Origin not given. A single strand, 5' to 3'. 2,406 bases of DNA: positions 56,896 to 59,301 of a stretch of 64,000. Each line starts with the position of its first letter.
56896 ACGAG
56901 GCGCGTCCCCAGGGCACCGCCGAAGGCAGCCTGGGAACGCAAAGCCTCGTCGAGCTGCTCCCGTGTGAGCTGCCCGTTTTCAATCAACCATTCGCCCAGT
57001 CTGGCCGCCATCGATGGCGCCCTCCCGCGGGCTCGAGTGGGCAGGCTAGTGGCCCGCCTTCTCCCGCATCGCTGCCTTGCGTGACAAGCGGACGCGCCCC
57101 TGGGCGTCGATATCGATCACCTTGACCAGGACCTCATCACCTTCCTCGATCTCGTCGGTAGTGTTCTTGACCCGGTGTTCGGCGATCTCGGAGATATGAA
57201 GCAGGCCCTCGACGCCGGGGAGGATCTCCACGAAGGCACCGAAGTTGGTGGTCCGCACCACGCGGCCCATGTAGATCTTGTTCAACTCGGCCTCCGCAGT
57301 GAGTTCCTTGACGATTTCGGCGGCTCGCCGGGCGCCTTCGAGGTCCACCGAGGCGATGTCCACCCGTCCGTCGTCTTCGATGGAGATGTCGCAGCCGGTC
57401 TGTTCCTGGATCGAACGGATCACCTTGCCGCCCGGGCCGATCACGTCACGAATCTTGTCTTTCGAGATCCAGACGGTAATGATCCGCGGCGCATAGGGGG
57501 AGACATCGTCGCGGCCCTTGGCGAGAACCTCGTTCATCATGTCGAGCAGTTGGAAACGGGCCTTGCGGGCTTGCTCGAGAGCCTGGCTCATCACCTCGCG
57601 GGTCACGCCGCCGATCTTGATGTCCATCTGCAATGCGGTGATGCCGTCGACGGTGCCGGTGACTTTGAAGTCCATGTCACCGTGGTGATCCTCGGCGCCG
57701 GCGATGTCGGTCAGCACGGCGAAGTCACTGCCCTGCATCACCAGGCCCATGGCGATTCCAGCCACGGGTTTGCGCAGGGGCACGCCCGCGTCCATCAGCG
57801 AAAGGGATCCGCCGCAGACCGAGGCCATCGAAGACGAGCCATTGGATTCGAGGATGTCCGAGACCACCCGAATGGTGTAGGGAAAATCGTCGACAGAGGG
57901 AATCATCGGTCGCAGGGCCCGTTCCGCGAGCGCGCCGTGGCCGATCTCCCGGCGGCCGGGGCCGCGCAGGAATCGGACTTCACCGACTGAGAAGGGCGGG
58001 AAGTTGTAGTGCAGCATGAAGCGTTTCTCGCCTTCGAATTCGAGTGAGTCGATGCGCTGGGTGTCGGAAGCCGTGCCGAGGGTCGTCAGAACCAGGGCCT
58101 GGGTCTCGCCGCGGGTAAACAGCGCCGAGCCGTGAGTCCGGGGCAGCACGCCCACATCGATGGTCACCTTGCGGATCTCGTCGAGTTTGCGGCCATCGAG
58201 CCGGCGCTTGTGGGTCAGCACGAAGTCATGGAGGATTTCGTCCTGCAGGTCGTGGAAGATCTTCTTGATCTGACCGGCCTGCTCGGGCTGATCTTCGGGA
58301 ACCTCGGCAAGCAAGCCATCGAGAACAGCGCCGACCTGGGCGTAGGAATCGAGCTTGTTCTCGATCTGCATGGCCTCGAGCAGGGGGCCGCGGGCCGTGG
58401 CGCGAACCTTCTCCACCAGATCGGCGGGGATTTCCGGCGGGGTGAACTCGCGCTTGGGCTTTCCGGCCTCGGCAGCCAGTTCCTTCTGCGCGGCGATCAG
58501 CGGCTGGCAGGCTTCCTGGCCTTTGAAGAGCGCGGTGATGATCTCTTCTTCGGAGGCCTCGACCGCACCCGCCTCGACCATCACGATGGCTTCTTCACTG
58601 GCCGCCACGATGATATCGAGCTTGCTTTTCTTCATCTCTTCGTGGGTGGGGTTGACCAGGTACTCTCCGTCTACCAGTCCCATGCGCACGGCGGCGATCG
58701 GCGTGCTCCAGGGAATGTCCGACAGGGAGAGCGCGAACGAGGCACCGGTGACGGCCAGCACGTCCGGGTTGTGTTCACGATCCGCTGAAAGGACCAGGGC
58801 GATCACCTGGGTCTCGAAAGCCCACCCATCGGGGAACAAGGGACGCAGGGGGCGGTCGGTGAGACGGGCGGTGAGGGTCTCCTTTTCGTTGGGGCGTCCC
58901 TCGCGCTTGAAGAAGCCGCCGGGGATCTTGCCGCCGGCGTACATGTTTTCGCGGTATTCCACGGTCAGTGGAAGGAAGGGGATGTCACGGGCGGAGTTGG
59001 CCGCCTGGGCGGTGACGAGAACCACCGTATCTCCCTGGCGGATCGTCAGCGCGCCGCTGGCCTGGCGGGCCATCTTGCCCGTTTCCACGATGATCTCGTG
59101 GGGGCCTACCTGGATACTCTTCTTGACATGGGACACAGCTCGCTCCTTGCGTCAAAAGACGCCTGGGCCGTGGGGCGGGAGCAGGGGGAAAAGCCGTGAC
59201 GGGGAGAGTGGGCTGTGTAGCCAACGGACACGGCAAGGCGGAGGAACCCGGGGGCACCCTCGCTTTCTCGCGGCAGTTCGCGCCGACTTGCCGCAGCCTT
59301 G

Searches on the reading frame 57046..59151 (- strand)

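Call 75: search_protein_families(library=pfam, max_evalue=0.00001, proteins=[window:57046-59151:-])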
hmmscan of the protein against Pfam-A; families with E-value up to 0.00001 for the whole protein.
window:57046-59151:- (701 aa): 5 families
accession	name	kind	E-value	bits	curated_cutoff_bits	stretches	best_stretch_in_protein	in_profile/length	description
PF01138.27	RNase_PH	-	5.6e-56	189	25.5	2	325-458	1-130/130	3' exoribonuclease family, domain 1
PF03725.20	RNase_PH_C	-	6.6e-23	80.9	20.8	2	151-213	2-66/67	3' exoribonuclease family, domain 2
PF00575.29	S1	-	3.7e-19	69.3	22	1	622-692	3-74/74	S1 RNA binding domain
PF03726.19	PNPase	-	8.7e-11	42.6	24.6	1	245-322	2-81/81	Polyribonucleotide nucleotidyltransferase, RNA binding domain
PF00013.35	KH_1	-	9.2e-11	41.8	21.5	1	558-612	2-62/66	KH domain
